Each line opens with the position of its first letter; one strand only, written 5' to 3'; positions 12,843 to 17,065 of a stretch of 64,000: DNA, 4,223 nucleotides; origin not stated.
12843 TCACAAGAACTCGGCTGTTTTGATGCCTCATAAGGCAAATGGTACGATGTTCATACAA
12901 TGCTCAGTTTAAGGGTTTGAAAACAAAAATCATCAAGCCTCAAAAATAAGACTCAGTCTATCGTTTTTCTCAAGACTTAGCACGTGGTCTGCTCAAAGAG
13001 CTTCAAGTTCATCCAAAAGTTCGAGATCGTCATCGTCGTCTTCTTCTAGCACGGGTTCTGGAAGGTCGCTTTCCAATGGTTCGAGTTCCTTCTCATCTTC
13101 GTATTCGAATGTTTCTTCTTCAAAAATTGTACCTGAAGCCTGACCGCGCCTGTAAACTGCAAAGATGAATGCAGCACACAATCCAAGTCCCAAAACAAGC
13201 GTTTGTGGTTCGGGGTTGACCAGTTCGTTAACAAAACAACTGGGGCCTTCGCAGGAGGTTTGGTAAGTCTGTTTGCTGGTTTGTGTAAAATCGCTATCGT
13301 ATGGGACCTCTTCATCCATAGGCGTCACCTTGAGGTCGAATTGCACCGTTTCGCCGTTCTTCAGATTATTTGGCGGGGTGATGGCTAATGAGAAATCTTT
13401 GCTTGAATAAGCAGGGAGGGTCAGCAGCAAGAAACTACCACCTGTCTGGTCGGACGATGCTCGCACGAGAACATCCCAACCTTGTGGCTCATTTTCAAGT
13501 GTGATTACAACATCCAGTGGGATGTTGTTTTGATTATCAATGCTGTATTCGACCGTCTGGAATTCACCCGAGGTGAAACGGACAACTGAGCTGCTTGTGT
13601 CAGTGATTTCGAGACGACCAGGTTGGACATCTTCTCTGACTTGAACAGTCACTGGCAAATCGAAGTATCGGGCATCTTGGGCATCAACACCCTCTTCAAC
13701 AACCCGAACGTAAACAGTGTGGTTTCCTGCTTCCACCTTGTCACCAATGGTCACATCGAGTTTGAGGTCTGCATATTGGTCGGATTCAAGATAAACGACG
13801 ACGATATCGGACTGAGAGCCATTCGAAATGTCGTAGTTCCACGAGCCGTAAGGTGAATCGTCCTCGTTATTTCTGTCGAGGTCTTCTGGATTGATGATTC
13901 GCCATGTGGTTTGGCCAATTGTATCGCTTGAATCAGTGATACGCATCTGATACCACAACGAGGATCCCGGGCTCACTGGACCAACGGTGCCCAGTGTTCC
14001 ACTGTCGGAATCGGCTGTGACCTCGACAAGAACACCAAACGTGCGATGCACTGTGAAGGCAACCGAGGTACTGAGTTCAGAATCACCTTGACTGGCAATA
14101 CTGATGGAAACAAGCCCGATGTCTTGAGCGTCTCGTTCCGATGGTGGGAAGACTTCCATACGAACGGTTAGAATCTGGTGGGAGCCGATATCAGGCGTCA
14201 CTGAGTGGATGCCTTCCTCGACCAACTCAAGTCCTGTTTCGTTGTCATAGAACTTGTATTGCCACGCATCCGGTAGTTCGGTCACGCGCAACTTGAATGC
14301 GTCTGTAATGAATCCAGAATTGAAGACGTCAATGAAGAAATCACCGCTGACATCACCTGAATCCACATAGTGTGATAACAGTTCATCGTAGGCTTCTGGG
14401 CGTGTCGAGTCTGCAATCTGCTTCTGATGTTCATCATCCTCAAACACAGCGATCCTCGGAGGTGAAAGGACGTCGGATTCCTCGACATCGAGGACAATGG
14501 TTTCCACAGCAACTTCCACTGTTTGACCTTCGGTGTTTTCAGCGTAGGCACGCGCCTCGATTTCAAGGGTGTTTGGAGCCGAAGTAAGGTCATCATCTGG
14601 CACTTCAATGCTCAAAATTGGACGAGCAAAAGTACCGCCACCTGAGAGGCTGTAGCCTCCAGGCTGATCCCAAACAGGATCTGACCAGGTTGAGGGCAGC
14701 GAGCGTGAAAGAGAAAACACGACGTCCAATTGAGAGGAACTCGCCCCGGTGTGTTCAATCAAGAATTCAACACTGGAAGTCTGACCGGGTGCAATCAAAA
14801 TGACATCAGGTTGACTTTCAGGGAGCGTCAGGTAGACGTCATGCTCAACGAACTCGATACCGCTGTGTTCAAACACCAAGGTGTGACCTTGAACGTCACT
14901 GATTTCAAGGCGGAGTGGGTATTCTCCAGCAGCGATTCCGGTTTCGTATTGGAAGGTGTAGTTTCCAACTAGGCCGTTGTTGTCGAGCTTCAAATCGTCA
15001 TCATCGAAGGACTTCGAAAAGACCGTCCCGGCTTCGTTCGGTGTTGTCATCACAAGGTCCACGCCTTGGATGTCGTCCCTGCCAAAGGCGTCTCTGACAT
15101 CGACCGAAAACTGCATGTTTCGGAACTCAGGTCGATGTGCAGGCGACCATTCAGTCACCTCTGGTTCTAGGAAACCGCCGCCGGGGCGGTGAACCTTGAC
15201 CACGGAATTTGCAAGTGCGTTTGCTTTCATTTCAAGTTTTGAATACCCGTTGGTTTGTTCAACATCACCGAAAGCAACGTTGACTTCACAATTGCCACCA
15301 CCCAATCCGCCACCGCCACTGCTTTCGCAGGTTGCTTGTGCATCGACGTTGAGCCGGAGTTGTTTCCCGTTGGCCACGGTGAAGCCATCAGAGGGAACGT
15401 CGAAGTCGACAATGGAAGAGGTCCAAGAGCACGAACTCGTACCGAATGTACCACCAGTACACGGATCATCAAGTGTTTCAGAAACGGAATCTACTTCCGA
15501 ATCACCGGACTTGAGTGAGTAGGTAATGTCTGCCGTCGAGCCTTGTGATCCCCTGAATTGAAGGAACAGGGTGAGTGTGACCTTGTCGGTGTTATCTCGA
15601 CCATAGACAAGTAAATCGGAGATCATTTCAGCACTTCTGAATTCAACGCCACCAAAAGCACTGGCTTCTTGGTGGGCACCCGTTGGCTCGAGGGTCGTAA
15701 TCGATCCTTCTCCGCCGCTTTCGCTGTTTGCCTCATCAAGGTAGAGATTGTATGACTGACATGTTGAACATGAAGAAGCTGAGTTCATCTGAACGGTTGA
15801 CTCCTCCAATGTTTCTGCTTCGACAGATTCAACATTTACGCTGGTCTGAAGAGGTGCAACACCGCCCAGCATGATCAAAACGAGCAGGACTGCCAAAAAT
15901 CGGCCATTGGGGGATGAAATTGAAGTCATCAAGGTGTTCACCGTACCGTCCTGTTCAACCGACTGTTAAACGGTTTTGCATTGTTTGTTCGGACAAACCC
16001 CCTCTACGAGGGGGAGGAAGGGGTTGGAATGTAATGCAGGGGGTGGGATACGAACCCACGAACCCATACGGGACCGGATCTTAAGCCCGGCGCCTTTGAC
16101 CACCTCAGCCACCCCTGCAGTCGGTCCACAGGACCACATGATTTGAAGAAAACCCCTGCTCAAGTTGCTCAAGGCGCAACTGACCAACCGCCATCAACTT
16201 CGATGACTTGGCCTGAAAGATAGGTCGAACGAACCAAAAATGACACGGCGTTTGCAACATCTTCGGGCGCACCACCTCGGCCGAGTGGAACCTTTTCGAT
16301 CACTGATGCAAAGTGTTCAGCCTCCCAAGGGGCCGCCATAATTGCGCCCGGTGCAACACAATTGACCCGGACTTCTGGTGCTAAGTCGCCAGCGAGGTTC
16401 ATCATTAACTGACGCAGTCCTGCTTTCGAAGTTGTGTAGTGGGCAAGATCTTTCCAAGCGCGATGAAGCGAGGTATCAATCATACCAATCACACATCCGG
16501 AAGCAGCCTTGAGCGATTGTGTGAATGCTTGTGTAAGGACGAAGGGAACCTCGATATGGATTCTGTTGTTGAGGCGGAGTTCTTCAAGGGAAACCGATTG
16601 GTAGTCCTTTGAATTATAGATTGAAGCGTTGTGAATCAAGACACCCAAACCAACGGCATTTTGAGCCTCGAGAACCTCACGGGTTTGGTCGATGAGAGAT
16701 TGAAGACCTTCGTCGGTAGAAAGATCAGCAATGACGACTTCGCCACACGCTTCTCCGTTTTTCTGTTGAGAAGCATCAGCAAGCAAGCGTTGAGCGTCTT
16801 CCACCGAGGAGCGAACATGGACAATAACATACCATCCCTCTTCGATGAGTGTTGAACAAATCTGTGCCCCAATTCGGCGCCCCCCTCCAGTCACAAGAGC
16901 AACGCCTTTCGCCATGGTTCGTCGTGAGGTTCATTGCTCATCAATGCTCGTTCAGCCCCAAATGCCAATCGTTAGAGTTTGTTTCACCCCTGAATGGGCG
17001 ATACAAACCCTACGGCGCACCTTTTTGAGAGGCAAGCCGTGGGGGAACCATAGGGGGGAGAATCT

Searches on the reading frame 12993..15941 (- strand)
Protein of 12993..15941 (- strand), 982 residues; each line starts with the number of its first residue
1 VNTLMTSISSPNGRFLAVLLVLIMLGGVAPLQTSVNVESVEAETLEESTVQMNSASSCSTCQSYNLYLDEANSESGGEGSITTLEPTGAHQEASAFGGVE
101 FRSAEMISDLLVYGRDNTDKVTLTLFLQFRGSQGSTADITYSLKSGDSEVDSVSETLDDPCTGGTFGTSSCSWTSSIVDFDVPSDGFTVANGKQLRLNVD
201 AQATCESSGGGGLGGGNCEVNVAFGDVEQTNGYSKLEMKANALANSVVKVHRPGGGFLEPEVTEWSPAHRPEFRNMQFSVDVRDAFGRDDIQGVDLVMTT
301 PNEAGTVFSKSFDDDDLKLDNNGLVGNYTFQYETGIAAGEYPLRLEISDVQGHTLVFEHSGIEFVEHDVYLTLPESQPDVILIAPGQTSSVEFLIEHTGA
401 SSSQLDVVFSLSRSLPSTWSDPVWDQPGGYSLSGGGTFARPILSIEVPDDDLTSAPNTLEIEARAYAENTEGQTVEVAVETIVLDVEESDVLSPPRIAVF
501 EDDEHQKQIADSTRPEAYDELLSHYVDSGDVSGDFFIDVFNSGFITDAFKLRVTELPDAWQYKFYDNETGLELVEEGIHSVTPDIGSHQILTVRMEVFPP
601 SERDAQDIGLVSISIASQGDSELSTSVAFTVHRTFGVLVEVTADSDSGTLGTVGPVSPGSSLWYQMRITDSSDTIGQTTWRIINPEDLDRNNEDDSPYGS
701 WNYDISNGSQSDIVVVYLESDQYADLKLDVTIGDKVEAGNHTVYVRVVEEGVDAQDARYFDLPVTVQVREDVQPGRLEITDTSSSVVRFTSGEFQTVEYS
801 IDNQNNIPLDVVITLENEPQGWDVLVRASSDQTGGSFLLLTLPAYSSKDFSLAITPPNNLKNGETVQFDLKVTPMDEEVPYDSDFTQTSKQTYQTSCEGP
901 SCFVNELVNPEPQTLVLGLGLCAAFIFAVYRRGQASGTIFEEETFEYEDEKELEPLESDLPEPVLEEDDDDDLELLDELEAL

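Call 13: search_protein_families(library=pfam, proteins=[window:12993-15941:-], max_evalue=0.001)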
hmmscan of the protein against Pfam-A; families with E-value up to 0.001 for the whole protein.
window:12993-15941:- (982 aa): 1 family
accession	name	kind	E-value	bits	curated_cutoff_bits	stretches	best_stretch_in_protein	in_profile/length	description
PF10633.15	NPCBM_assoc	-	7.9e-05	23.2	24.4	0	717-747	45-75/78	NPCBM-associated, NEW3 domain of alpha-galactosidase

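Call 56: search_protein_families(library=ncbifam, proteins=[window:12993-15941:-], max_evalue=0.01)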
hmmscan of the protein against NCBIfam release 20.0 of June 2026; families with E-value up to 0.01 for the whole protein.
window:12993-15941:- (982 aa): 0 families

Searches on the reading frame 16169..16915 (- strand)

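Call 13: search_protein_families(library=pfam, proteins=[window:16169-16915:-], max_evalue=0.001)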
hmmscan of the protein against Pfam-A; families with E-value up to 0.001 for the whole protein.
window:16169-16915:- (248 aa): 4 families
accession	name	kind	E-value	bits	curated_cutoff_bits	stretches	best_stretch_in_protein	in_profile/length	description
PF13561.12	adh_short_C2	-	6.4e-31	108.2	27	1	15-245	8-236/236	Enoyl-(Acyl carrier protein) reductase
PF00106.31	adh_short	-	1.9e-26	93.2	26.6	1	5-193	2-183/195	short chain dehydrogenase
PF08659.16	KR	-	0.00012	22.5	22.6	1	4-114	1-106/180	KR domain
PF23441.1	SDR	-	0.00042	20.2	27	1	3-243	7-254/258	SDR-like rossmann domain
